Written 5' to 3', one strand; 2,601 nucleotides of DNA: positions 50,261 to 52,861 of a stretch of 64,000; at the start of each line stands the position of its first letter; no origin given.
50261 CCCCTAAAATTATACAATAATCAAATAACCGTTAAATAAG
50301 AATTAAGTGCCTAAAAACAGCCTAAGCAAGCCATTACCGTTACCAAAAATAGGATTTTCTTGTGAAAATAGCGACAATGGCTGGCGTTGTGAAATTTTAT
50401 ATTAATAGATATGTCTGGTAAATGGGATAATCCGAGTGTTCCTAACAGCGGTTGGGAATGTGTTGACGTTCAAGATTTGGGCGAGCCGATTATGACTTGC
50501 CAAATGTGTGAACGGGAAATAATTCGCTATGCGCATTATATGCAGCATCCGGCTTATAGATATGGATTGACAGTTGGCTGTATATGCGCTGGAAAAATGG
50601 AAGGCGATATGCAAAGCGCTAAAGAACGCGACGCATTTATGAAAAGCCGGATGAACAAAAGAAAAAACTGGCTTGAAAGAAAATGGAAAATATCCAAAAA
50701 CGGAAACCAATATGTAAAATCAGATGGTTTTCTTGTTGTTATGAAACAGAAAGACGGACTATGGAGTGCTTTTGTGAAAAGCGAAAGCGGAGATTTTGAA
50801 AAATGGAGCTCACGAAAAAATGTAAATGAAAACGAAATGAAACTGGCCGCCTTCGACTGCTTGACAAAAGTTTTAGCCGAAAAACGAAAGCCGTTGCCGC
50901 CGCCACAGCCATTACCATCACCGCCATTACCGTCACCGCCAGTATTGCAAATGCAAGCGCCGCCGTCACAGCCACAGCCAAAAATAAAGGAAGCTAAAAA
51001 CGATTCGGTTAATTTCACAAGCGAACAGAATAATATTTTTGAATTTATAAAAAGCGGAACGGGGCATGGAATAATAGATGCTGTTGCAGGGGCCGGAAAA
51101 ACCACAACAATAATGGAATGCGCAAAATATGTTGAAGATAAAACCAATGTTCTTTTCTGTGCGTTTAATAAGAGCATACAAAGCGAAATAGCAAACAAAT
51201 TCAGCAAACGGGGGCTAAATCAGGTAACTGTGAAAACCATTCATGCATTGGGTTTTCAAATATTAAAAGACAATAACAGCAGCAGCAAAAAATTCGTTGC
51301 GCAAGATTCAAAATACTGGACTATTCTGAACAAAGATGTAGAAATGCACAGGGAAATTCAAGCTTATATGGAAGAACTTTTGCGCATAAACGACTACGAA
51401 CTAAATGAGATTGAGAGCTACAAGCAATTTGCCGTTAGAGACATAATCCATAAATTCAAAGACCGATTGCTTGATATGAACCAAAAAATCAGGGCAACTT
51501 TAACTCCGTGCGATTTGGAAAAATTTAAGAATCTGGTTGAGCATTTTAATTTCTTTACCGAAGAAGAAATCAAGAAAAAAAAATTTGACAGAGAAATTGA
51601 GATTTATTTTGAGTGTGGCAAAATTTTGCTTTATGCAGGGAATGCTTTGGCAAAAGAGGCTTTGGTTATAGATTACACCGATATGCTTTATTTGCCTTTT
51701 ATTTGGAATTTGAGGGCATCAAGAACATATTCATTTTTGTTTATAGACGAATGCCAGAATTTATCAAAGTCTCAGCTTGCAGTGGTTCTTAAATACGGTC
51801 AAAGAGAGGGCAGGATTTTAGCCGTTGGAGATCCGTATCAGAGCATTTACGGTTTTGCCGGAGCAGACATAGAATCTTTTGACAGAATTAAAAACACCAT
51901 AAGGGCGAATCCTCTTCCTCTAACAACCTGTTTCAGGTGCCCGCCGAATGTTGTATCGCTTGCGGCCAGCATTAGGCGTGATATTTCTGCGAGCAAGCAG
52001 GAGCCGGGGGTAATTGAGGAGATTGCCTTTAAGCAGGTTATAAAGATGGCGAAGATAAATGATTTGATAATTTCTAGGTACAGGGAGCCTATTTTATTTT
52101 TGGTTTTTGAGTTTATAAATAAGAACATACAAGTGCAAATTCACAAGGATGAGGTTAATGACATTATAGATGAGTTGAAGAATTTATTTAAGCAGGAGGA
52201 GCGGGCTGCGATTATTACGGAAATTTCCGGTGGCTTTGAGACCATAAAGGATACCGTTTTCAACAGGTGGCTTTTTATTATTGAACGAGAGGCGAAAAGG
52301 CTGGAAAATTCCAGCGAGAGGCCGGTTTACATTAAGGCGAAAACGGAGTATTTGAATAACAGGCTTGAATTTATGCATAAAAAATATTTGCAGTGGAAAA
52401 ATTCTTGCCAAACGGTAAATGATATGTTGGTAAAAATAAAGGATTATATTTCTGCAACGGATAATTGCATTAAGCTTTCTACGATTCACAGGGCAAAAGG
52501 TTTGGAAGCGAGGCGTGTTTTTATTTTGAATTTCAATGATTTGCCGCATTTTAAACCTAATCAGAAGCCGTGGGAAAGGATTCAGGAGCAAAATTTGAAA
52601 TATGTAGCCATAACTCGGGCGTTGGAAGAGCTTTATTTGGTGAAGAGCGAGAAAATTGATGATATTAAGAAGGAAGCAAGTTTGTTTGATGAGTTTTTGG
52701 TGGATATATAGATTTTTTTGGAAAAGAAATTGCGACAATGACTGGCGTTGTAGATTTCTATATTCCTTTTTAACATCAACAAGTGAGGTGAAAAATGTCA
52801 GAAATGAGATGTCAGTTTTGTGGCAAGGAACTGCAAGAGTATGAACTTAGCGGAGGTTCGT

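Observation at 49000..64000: AT-rich island without mobility genes: a candidate WYL-regulated, multi-operon defence-like system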

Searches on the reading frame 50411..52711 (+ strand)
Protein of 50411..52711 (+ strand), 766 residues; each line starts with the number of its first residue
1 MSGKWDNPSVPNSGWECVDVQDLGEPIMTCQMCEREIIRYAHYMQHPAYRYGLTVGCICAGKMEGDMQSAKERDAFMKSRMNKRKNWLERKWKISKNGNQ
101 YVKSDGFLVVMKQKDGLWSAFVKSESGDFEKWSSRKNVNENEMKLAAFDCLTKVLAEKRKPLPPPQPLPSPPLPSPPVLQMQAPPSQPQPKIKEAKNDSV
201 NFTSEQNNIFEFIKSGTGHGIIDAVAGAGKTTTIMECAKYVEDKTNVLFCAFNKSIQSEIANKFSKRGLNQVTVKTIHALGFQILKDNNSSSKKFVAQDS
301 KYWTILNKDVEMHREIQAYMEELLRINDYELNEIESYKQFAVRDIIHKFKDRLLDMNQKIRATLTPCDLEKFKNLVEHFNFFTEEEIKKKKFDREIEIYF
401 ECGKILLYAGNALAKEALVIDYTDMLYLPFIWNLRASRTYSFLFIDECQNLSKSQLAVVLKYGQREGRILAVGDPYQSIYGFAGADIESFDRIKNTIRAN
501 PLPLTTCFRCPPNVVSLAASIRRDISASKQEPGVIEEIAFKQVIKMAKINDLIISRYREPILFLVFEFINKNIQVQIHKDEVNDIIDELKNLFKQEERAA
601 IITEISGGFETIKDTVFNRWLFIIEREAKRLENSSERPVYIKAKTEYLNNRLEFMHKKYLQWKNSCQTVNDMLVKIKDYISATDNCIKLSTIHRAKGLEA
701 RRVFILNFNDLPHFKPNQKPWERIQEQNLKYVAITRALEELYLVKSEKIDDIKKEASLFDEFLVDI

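Call 4: search_protein_families(library=pfam, proteins=[window:50411-52711:+], max_evalue=0.01)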
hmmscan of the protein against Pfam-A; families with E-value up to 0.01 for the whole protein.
window:50411-52711:+ (766 aa): 8 families
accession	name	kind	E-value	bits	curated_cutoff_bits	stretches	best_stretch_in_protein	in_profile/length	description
PF00580.27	UvrD-helicase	-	2.3e-23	83.7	23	1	212-496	8-269/271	UvrD/REP helicase N-terminal domain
PF13245.12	AAA_19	-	6.4e-12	46.2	25.1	1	221-482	15-133/134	AAA domain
PF13361.12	UvrD_C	-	9e-11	42.2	25.6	1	343-747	148-349/350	UvrD-like helicase C-terminal domain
PF13604.12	AAA_30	-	1.8e-08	34.8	27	1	203-265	3-67/191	AAA domain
PF01443.25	Viral_helicase1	-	1.9e-08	34.9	21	0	437-496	57-115/228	Viral superfamily 1 RNA helicase core domain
PF13538.12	UvrD_C_2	-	7.2e-08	32.6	27.4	1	689-744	4-52/52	UvrD-like helicase C-terminal domain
PF04851.21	ResIII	-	1.1e-05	25.8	22.5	1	207-284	13-95/164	Type III restriction enzyme, res subunit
PF13086.12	AAA_11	-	0.0016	18.7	27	0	204-351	4-147/257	AAA domain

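Call 5: search_protein_families(library=padloc, proteins=[window:50411-52711:+], max_evalue=0.01)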
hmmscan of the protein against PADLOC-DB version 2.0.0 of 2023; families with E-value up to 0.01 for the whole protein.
window:50411-52711:+ (766 aa): 31 families (the best 25 are shown)
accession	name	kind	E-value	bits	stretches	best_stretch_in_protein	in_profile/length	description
PDLC00132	GajB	-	6.5e-31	105.6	2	201-531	3-308/625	UrvD helicase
PDLC00123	GajB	-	4.8e-28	96.1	1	339-748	84-510/540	UrvD helicase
PDLC00117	GajB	-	3e-26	90.1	2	439-542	218-326/604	UrvD helicase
PDLC00103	GajB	-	6.5e-25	86.1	2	438-532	210-305/612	UrvD helicase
PDLC00114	GajB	-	9e-25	85.3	2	384-520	160-297/635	UrvD helicase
PDLC03802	RTasHel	-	1.5e-22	78.2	1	204-533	8-276/675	DRT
PDLC00119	GajB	-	1.8e-21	74.8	1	329-746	127-544/565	UrvD helicase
PDLC00130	GajB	-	1.9e-20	70.7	2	425-522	192-290/589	UrvD helicase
PDLC00104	GajB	-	1.3e-17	61.8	3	437-503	163-228/574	UrvD helicase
PDLC00107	GajB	-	1.1e-16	58.7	1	384-749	161-561/587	UrvD helicase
PDLC00129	GajB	-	2.2e-16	57.6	1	197-524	7-311/594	UrvD helicase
PDLC01087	C3a187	-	2.7e-16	57.5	3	190-294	185-290/559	NERD+UvrD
PDLC00112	GajB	-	3.4e-15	53.7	2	441-524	213-297/581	UrvD helicase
PDLC00148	GajB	-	1.6e-14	51.7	3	221-268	5-51/369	UrvD helicase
PDLC00144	GajB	-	2.4e-14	50.8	2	438-532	159-254/559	UrvD helicase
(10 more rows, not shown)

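Call 6: search_protein_families(library=ncbifam, proteins=[window:50411-52711:+], max_evalue=0.001)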
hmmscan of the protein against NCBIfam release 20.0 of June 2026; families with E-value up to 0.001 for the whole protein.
window:50411-52711:+ (766 aa): 9 families
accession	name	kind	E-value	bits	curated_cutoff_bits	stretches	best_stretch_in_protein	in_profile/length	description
NF008276.0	PRK11054.1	equivalog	2.1e-18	66.2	543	1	218-488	210-481/684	DNA helicase IV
TIGR01074.1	rep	equivalog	3.1e-18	65.4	951.45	2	581-748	451-614/668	DNA helicase Rep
TIGR01073.1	pcrA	equivalog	1.2e-16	60.3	911.2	2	673-747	534-611/725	DNA helicase PcrA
TIGR01075.1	uvrD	equivalog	4.8e-16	58.2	1144.45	2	436-520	206-290/715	DNA helicase II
TIGR00609.1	recB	equivalog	5.2e-16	58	696.05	1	412-567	342-499/1175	exodeoxyribonuclease V subunit beta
NF008743.0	PRK11773.1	equivalog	3.3e-15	55.5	965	2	681-747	548-616/720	DNA helicase II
NF008172.0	PRK10919.1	equivalog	2.1e-08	32.8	1168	0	667-744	534-610/673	DNA helicase Rep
TIGR02784.1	addA_alphas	equivalog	1.2e-07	30.6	860.75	1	465-514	424-485/1138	double-strand break repair helicase AddA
NF008128.0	PRK10876.1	equivalog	1.7e-07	29.3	1697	1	439-552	377-487/1181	exodeoxyribonuclease V subunit beta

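Call 49: find_homologous_proteins(query=window:50411-52711:+, max_evalue=1e-20)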
Query window:50411-52711:+ (766 aa): 786 proteins with E <= 1e-20 among 8000 candidates; the best 120 are listed.
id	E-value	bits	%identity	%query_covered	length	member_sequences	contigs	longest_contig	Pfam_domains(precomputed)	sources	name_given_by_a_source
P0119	0.0e+0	1752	100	100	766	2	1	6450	PF13538.13,PF01443.25,PF13604.13,PF13361.13,PF13245.13,PF04851.22,PF00580.28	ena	-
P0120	0.0e+0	1492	85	100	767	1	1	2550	PF13538.13,PF01443.25,PF13604.13,PF13361.13,PF13245.13,PF00580.28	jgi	-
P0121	0.0e+0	1370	85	92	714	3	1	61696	PF13538.13,PF01443.25,PF13604.13,PF13361.13,PF13245.13,PF00580.28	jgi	-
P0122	0.0e+0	1290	72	99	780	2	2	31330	PF13538.13,PF01443.25,PF13604.13,PF13361.13,PF13245.13,PF00580.28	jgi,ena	-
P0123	0.0e+0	1289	69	100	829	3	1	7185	PF13538.13,PF01443.25,PF13604.13,PF13361.13,PF13245.13,PF00580.28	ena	-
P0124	0.0e+0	1258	69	100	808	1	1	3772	PF13538.13,PF01443.25,PF13604.13,PF13361.13,PF13245.13,PF00580.28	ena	-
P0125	0.0e+0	1255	67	100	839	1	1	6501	PF13538.13,PF01443.25,PF13604.13,PF13361.13,PF13245.13,PF04851.22,PF00580.28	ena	-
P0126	0.0e+0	1243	70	100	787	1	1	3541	PF01443.25,PF13604.13,PF13361.13,PF13245.13,PF00580.28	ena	-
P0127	0.0e+0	1241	68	100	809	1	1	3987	PF13538.13,PF01443.25,PF13604.13,PF13361.13,PF13245.13,PF00580.28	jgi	jgi:superfamily I DNA/RNA helicase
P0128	0.0e+0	1202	69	100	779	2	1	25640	PF13538.13,PF01443.25,PF13604.13,PF13361.13,PF13245.13,PF00580.28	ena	-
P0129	0.0e+0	1193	70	98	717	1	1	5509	PF13538.13,PF01443.25,PF13604.13,PF13361.13,PF13245.13,PF00580.28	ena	-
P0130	0.0e+0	1181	65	100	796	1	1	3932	PF13538.13,PF01443.25,PF13604.13,PF13361.13,PF13245.13,PF04851.22,PF00580.28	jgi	-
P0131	0.0e+0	1153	65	100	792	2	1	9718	PF13538.13,PF01443.25,PF13604.13,PF13361.13,PF13245.13,PF00580.28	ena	-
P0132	0.0e+0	1122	72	89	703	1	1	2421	PF13538.13,PF01443.25,PF13604.13,PF13361.13,PF13245.13,PF00580.28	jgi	jgi:superfamily I DNA/RNA helicase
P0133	0.0e+0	1091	63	99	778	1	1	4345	PF13538.13,PF01443.25,PF13604.13,PF13361.13,PF13245.13,PF04851.22,PF00580.28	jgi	-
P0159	8.5e-205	700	56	74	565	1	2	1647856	PF13538.13,PF01443.25,PF13604.13,PF13361.13,PF13245.13,PF04851.22,PF00580.28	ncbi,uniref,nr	ncbi:UvrD-helicase domain-containing protein [Phaeocystidibacter marisrubri]|uniref:ATP-dependent he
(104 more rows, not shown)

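Call 50: find_encoding_contigs(protein=P0121, flank=10000, max_places=2)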
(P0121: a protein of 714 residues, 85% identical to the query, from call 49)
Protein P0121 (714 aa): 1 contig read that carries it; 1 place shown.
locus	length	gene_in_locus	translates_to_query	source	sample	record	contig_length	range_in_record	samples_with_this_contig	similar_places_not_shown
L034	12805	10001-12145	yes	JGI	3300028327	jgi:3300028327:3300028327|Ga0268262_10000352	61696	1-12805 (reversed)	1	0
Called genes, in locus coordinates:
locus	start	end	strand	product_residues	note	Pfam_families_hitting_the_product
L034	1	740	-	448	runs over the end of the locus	PF14262:Cthe_2159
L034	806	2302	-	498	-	PF03349:Toluene_X (faint)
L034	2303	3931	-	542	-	-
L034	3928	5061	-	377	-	PF00155:Aminotran_1_2, PF00266:Aminotran_5 (weak)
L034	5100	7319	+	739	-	PF02463:SMC_N (faint), PF03193:RsgA_GTPase (faint), PF13175:AAA_15 (faint), PF13191:AAA_16 (faint), PF13476:AAA_23 (faint), PF13555:AAA_29 (faint), PF20703:nSTAND1 (faint), PF00005:ABC_tran, +2 more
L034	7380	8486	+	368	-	PF07719:TPR_2 (faint), PF13181:TPR_8 (faint), PF13424:TPR_12 (faint), PF13414:TPR_11 (faint), PF13428:TPR_14 (faint), PF13431:TPR_17 (faint), PF00515:TPR_1 (weak), PF13432:TPR_16 (weak)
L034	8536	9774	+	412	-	PF14281:PDDEXK_4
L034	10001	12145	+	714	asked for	PF00580:UvrD-helicase, PF13245:AAA_19, PF13604:AAA_30 (faint), PF01443:Viral_helicase1 (faint), PF13361:UvrD_C, PF13538:UvrD_C_2 (weak)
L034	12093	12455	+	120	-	PF06249:EutQ (weak), PF05899:Cupin_3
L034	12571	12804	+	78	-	?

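Call 51: find_encoding_contigs(protein=P0122, flank=10000, max_places=2)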
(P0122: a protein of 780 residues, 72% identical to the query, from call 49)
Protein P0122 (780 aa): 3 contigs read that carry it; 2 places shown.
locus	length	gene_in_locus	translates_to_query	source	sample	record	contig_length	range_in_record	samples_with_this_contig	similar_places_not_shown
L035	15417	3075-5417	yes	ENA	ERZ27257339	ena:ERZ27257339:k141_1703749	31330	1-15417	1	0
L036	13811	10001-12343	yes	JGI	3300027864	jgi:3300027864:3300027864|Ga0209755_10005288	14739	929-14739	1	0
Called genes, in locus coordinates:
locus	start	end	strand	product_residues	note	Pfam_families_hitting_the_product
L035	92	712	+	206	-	-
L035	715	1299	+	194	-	-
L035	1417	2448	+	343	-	PF13280:WYL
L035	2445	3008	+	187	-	PF00929:RNase_T, PF16473:Rv2179c-like (weak)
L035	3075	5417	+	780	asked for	PF00580:UvrD-helicase, PF13604:AAA_30 (faint), PF01443:Viral_helicase1 (faint), PF13245:AAA_19, PF13361:UvrD_C, PF13538:UvrD_C_2 (weak)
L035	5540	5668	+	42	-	-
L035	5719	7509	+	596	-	PF00771:FHIPEP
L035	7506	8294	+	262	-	PF00771:FHIPEP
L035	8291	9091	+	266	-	-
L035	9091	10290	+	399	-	-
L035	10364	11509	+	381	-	-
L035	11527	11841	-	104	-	PF07022:Phage_CI_repr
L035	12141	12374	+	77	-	-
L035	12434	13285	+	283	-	PF00520:Ion_trans, PF07885:Ion_trans_2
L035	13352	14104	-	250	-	PF13644:DKNYY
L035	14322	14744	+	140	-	-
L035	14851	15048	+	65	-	-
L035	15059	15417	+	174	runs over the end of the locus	PF04970:LRAT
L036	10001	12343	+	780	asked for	PF00580:UvrD-helicase, PF13604:AAA_30 (faint), PF01443:Viral_helicase1 (faint), PF13245:AAA_19, PF13361:UvrD_C, PF13538:UvrD_C_2 (weak)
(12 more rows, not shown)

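Call 52: find_encoding_contigs(protein=P0128, flank=10000, max_places=2)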
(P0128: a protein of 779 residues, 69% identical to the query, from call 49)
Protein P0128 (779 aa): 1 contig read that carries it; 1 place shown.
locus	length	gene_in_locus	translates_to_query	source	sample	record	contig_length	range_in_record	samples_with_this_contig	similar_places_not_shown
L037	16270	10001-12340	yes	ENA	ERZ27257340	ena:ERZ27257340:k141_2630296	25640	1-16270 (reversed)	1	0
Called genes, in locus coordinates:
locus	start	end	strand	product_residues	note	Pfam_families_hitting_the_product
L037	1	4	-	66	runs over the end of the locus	PF12728:HTH_17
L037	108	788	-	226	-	-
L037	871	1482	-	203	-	PF00589:Phage_integrase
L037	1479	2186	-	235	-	-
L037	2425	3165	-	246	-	PF01553:Acyltransferase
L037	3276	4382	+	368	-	PF00535:Glycos_transf_2, PF04138:GtrA_DPMS_TM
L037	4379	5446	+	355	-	PF00483:NTP_transferase, PF12804:NTP_transf_3, PF22640:ManC_GMP_beta-helix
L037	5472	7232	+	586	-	PF01268:FTHFS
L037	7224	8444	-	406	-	PF00768:Peptidase_S11, PF13354:Beta-lactamase2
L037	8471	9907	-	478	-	PF01336:tRNA_anti-codon, PF00152:tRNA-synt_2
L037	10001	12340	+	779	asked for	PF00580:UvrD-helicase, PF13245:AAA_19, PF13361:UvrD_C, PF13604:AAA_30 (faint), PF01443:Viral_helicase1 (faint), PF13538:UvrD_C_2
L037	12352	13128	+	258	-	PF01026:TatD_DNase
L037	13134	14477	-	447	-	PF00072:Response_reg, PF01078:Mg_chelatase (weak), PF00158:Sigma54_activat, PF14532:Sigma54_activ_2, PF07724:AAA_2 (weak), PF07728:AAA_5, PF25601:AAA_lid_14, PF02954:HTH_8, +1 more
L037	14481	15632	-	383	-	PF00512:HisKA, PF02518:HATPase_c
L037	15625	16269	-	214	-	?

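Call 96: find_encoding_contigs(protein=P0159, flank=6000, max_places=3)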
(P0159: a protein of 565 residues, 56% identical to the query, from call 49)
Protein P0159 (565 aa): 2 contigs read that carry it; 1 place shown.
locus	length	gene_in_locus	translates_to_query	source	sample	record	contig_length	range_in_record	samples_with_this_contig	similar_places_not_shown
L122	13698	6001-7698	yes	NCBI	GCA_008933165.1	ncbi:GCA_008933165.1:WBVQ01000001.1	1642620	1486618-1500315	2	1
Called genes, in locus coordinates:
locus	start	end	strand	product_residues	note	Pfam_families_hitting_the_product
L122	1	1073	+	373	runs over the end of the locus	PF20594:DUF6794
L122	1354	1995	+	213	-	-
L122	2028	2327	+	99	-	PF11342:DUF3144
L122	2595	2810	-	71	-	PF13744:HTH_37 (weak), PF13560:HTH_31 (weak), PF01381:HTH_3, PF13443:HTH_26 (weak)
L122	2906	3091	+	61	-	PF08845:SymE_toxin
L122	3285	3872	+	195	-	-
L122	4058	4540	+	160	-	-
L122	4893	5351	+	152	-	-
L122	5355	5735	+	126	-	-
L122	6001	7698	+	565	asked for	PF00580:UvrD-helicase, PF04851:ResIII (weak), PF13245:AAA_19, PF13604:AAA_30 (faint), PF01443:Viral_helicase1 (faint), PF13361:UvrD_C, PF13538:UvrD_C_2 (weak)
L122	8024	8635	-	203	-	PF13580:SIS_2, PF01380:SIS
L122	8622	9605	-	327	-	PF00288:GHMP_kinases_N, PF08544:GHMP_kinases_C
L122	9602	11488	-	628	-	PF00483:NTP_transferase, PF12804:NTP_transf_3, PF00702:Hydrolase (weak), PF13419:HAD_2, PF13242:Hydrolase_like, PF00485:PRK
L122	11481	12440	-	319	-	PF00478:IMPDH, PF03060:NMO, PF05690:ThiG (weak), PF01070:FMN_dh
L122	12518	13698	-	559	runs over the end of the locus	PF00082:Peptidase_S8, PF18962:Por_Secre_tail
